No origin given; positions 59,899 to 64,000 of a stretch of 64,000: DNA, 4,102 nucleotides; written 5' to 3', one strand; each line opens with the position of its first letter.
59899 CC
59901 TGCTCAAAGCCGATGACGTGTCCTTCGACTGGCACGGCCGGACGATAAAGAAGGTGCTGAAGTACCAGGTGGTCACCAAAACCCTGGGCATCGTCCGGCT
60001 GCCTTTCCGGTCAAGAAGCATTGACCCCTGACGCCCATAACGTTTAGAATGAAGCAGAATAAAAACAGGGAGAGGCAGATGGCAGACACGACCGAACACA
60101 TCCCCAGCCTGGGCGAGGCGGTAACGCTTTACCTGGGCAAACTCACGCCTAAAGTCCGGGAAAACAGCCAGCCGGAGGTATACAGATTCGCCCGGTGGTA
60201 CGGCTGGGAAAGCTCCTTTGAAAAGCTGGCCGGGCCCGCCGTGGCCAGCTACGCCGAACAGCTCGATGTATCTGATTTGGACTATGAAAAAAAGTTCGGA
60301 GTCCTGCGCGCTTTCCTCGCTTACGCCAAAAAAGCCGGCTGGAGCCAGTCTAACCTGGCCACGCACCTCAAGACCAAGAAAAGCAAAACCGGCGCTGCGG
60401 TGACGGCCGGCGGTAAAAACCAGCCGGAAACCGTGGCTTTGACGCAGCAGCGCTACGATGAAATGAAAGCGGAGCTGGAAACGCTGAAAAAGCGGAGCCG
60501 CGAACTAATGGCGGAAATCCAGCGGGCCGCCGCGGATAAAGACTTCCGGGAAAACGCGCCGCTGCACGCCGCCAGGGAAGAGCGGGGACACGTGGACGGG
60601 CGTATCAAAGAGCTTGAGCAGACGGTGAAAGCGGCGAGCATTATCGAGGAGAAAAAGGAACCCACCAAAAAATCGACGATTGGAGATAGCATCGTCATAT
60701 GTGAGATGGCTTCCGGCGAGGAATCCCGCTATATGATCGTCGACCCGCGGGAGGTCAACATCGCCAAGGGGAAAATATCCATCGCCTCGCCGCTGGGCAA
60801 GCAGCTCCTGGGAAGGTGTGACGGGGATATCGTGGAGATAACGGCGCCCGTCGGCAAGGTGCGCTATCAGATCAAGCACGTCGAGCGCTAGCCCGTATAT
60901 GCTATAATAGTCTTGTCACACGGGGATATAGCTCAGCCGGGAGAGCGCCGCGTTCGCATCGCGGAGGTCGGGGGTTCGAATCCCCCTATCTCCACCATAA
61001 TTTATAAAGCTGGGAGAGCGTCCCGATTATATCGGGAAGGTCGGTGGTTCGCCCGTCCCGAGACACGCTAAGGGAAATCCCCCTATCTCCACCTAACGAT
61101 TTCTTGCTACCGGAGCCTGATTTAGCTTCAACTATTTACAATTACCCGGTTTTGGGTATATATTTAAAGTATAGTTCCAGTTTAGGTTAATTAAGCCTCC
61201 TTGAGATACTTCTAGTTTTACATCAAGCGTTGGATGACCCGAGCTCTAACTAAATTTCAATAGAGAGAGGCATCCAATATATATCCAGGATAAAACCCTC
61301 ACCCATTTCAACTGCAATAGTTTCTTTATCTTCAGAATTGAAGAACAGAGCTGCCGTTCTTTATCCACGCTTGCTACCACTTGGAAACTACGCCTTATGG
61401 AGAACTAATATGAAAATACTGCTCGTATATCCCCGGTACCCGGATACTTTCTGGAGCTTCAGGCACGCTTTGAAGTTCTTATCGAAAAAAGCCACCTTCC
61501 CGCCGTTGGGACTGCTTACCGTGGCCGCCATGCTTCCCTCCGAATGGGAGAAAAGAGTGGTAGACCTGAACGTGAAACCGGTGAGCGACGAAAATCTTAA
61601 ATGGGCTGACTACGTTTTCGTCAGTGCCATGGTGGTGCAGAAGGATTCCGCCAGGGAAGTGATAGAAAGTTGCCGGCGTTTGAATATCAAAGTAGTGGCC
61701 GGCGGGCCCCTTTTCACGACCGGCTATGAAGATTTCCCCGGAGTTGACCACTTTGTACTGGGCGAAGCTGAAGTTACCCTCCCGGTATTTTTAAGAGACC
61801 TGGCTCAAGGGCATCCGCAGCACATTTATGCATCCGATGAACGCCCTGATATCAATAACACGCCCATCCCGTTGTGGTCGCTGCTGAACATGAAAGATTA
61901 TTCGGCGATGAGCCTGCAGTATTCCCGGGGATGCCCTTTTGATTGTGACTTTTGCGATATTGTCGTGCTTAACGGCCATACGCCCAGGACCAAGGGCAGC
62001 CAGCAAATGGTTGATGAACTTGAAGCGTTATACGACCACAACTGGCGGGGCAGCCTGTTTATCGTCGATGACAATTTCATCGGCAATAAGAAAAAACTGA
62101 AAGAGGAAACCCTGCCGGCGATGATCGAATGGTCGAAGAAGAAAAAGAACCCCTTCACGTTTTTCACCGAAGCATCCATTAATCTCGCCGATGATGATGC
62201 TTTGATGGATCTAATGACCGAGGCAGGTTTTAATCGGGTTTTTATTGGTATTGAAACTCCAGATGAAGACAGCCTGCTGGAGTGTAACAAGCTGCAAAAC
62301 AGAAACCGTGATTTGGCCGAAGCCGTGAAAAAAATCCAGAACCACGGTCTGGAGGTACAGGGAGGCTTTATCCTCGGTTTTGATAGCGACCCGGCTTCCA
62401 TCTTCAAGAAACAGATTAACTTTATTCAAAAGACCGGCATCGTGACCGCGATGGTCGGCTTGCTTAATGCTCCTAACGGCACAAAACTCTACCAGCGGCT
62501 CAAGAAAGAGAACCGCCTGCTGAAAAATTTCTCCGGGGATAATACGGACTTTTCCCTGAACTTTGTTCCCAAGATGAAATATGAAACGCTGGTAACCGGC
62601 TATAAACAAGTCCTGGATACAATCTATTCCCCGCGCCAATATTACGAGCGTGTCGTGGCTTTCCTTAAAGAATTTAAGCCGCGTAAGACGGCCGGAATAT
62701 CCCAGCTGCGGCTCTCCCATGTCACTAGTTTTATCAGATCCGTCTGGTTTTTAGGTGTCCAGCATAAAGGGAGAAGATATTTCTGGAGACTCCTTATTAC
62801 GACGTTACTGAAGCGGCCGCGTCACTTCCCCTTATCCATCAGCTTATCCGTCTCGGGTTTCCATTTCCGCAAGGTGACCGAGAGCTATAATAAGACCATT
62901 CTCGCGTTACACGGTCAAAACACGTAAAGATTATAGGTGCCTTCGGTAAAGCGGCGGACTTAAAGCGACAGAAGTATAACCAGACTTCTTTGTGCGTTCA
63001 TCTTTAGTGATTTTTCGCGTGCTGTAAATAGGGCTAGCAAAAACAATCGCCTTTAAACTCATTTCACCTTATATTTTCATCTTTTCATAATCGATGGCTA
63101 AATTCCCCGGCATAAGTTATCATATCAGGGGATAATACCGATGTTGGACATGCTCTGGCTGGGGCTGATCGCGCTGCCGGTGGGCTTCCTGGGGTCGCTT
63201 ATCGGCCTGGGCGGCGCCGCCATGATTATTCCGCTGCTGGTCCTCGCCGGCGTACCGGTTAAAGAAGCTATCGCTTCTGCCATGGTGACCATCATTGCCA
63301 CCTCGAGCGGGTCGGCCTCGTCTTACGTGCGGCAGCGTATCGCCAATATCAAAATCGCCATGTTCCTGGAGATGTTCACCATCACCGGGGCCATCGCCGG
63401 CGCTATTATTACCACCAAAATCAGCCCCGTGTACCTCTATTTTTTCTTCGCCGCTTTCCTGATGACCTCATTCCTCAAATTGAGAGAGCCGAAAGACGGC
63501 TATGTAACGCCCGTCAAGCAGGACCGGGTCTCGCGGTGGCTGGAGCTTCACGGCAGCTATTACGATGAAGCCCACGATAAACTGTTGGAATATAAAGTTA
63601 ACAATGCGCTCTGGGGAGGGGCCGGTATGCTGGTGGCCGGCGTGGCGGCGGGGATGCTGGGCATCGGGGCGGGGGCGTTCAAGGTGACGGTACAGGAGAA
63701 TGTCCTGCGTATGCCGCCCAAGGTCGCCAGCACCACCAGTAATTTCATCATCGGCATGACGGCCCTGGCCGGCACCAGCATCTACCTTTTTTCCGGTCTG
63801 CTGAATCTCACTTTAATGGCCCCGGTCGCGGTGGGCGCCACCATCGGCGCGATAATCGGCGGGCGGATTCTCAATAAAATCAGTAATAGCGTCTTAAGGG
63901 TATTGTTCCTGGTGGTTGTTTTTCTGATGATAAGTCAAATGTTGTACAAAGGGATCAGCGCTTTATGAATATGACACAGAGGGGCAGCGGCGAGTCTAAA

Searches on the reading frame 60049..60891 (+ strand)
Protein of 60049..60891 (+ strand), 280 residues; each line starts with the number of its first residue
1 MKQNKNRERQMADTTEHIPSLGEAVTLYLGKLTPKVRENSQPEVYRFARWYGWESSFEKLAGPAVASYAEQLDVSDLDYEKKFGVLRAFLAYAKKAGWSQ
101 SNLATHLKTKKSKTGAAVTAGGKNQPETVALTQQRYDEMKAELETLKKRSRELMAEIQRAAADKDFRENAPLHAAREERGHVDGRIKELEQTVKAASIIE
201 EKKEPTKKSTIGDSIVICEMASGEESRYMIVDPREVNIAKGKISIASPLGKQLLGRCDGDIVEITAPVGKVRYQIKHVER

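Call 85: search_protein_families(library=pfam, proteins=[window:60049-60891:+], max_evalue=0.001)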
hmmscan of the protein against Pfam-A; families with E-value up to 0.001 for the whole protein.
window:60049-60891:+ (280 aa): 2 families
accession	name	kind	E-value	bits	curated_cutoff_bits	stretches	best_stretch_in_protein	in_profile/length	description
PF01272.25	GreA_GreB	-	1.3e-19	70.4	26.9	1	206-279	3-76/77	Transcription elongation factor, GreA/GreB, C-term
PF03449.20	GreA_GreB_N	-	1.2e-15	57.9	24.5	1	130-198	2-71/71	Transcription elongation factor, N-terminal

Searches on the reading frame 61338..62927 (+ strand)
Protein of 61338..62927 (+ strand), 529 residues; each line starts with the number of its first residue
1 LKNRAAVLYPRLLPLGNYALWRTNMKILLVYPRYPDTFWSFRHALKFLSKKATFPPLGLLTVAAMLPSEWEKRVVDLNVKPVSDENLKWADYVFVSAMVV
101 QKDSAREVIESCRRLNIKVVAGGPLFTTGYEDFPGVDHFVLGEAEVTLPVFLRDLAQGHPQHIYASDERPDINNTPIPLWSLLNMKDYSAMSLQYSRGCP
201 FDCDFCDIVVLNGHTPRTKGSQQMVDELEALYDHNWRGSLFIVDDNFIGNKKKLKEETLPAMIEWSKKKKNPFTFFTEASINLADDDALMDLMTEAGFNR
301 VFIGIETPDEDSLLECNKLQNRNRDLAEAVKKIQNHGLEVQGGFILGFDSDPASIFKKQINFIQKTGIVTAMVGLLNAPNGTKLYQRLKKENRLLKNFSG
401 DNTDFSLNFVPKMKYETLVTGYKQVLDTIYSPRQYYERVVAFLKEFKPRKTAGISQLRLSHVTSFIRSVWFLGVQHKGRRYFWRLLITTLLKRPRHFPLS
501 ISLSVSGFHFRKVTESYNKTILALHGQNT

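Call 85: search_protein_families(library=pfam, proteins=[window:61338-62927:+], max_evalue=0.001)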
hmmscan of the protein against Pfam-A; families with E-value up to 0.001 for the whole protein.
window:61338-62927:+ (529 aa): 3 families
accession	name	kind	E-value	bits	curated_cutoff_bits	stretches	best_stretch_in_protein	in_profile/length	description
PF13282.11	DUF4070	-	2.1e-41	141.8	22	1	382-520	1-141/144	Domain of unknown function (DUF4070)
PF04055.27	Radical_SAM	-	2.9e-13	50.8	29.5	1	195-349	3-152/166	Radical SAM superfamily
PF02310.24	B12-binding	-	1.1e-12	48.3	32.1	1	53-150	11-119/121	B12 binding domain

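Call 86: search_protein_families(library=padloc, proteins=[window:61338-62927:+], max_evalue=0.001)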
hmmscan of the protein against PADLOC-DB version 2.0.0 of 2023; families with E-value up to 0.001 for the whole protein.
window:61338-62927:+ (529 aa): 1 family
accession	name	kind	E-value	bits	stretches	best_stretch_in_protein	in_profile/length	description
PDLC04689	PDC-M51A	-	3.9e-10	37.1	1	88-386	69-372/420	-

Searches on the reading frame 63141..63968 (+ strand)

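Call 85: search_protein_families(library=pfam, proteins=[window:63141-63968:+], max_evalue=0.001)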
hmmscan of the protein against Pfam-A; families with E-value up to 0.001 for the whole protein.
window:63141-63968:+ (275 aa): 1 family
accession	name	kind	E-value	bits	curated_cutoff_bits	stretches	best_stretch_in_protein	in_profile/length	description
PF01925.25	TauE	-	3.4e-43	148.4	32.6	1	8-267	2-237/237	Sulfite exporter TauE/SafE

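Call 86: search_protein_families(library=padloc, proteins=[window:63141-63968:+], max_evalue=0.001)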
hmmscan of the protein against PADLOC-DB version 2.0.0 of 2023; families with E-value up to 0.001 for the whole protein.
window:63141-63968:+ (275 aa): 0 families
